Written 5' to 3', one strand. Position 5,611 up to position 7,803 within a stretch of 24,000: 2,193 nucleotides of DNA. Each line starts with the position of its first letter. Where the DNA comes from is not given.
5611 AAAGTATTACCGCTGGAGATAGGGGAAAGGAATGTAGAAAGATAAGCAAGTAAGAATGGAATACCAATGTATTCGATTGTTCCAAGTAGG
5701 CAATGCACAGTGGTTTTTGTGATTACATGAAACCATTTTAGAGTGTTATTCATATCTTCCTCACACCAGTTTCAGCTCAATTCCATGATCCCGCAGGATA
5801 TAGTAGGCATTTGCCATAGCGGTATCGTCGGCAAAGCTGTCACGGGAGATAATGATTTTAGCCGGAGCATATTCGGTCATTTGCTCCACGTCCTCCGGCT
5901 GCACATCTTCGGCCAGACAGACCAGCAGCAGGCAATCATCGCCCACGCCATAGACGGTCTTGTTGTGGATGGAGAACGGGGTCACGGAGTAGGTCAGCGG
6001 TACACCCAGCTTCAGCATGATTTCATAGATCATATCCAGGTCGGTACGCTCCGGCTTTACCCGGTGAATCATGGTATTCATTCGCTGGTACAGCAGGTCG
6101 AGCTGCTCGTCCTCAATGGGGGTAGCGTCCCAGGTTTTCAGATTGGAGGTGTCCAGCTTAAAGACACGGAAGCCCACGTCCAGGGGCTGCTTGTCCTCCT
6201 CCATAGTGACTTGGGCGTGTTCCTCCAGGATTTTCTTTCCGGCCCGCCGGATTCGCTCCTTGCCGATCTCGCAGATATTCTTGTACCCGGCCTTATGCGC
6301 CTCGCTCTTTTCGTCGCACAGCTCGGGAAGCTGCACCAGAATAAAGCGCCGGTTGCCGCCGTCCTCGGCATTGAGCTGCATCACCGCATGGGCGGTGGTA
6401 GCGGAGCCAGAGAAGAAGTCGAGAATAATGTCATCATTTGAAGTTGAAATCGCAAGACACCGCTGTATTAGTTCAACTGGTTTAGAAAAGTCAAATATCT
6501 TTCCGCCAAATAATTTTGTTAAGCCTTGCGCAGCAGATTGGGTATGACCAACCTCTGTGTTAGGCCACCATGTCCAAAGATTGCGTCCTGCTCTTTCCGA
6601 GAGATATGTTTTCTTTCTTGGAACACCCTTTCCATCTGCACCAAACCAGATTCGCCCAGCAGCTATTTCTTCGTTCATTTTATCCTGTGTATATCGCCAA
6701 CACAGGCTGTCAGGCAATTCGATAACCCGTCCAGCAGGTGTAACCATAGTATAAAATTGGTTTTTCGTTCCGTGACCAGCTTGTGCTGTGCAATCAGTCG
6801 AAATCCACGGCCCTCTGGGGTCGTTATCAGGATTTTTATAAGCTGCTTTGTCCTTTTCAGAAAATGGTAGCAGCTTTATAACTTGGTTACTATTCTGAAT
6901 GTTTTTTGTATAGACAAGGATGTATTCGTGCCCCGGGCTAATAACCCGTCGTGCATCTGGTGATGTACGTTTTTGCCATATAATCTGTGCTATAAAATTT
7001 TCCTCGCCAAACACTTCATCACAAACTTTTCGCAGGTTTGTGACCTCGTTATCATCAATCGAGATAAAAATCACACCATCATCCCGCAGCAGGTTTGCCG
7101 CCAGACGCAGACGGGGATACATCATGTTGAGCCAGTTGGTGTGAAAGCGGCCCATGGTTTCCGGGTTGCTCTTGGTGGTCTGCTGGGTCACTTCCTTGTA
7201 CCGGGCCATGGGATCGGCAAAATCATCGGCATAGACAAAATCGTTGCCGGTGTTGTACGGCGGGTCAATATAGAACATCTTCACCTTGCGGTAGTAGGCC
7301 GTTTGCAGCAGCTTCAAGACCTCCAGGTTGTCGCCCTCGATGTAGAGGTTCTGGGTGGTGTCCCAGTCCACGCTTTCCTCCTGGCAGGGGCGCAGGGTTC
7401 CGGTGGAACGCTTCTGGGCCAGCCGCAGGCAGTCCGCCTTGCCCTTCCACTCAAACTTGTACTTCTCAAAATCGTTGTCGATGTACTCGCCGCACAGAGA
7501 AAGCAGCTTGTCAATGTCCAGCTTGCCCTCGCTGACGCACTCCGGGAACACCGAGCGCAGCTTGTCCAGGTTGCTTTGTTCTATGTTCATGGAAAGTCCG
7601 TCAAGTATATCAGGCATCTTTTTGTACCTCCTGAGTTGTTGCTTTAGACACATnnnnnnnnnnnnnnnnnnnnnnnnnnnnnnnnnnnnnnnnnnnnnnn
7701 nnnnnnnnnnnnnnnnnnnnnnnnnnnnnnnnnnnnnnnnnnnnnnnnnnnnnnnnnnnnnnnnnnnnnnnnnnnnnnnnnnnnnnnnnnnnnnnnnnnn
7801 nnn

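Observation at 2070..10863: Five-gene, translationally coupled operon: SNF2 ATPase / SieB-like 2-TM / type III Mod / 2-TM protein / type III Res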

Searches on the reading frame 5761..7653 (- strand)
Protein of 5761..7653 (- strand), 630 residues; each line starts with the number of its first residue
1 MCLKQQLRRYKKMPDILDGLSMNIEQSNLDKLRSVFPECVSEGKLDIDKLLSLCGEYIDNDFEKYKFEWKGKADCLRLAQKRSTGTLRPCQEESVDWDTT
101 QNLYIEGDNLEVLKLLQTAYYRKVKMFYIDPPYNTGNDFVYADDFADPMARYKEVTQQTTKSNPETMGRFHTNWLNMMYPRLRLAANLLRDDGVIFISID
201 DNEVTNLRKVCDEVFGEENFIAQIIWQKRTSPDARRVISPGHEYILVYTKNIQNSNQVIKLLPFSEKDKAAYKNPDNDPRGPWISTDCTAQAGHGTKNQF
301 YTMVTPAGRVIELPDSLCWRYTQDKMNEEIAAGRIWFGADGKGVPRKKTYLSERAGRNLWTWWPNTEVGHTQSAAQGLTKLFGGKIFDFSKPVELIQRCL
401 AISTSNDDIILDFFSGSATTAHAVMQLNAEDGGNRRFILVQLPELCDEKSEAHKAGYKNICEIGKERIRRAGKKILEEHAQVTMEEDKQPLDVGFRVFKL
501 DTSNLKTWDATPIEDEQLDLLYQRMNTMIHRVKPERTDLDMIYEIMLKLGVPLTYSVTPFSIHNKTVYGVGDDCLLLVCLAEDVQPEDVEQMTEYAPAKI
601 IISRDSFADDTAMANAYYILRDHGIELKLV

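Call 3: search_protein_families(library=pfam, proteins=[window:5761-7653:-], max_evalue=0.01)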
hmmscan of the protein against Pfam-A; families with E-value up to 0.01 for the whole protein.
window:5761-7653:- (630 aa): 1 family
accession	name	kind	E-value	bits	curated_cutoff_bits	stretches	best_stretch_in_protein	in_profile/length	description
PF01555.25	N6_N4_Mtase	-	2.2e-38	132.9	26.7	1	124-430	1-205/221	DNA methylase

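Call 4: search_protein_families(library=padloc, proteins=[window:5761-7653:-], max_evalue=0.01)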
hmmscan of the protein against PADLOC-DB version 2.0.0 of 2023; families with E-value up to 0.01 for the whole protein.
window:5761-7653:- (630 aa): 35 families (the best 25 are shown)
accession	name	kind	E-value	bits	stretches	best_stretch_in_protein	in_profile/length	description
PDLC03634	MTase_III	-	7.5e-220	730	1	20-626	8-616/621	Type III methyltransferase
PDLC03637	MTase_III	-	3e-149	496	1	26-502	48-506/513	Type III methyltransferase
PDLC03641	MTase_III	-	1.4e-122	408.5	1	28-520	18-513/657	Type III methyltransferase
PDLC03644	MTase_III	-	2.8e-101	337.9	1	68-449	5-388/542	Type III methyltransferase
PDLC03640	MTase_III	-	3.3e-71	238.5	2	101-254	43-202/654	Type III methyltransferase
PDLC03636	MTase_III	-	6.4e-61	204.8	2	171-447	93-398/575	Type III methyltransferase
PDLC03642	MTase_III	-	3.5e-60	202.2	1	97-448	78-405/528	Type III methyltransferase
PDLC03639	MTase_III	-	8.9e-53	177.6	2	100-308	86-273/639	Type III methyltransferase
PDLC03643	MTase_III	-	1.8e-41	140.8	1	178-446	1-270/465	Type III methyltransferase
PDLC03635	MTase_III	-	2e-41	140.5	3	171-257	265-355/708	Type III methyltransferase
PDLC03646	MTase_III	-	4.6e-37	125.4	2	316-468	697-852/1057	Type III methyltransferase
PDLC03354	MTase_II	-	5.5e-37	125.8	1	69-428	29-362/425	Type II methyltransferase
PDLC03638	MTase_III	-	1.3e-36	124.3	2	172-425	429-654/816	Type III methyltransferase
PDLC03278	MTase_II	-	6.8e-30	102.8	2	112-253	9-124/390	Type II methyltransferase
PDLC03300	MTase_II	-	2.8e-26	90.3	2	100-254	10-166/302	Type II methyltransferase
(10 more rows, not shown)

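Call 115: search_protein_families(library=ncbifam, proteins=[window:5764-7617:-], max_evalue=0.001)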
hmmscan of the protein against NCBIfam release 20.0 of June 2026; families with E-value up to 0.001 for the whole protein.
window:5764-7617:- (618 aa): 2 families
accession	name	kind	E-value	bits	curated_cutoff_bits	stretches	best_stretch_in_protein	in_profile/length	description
NF008572.0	PRK11524.1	equivalog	7.9e-10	38.3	292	1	378-415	198-235/294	adenine-specific DNA-methyltransferase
NF050803.1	DnaMtaseCcrMCaul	equivalog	1.2e-06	27.7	830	1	371-416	182-227/350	adenine-specific DNA-methyltransferase CcrM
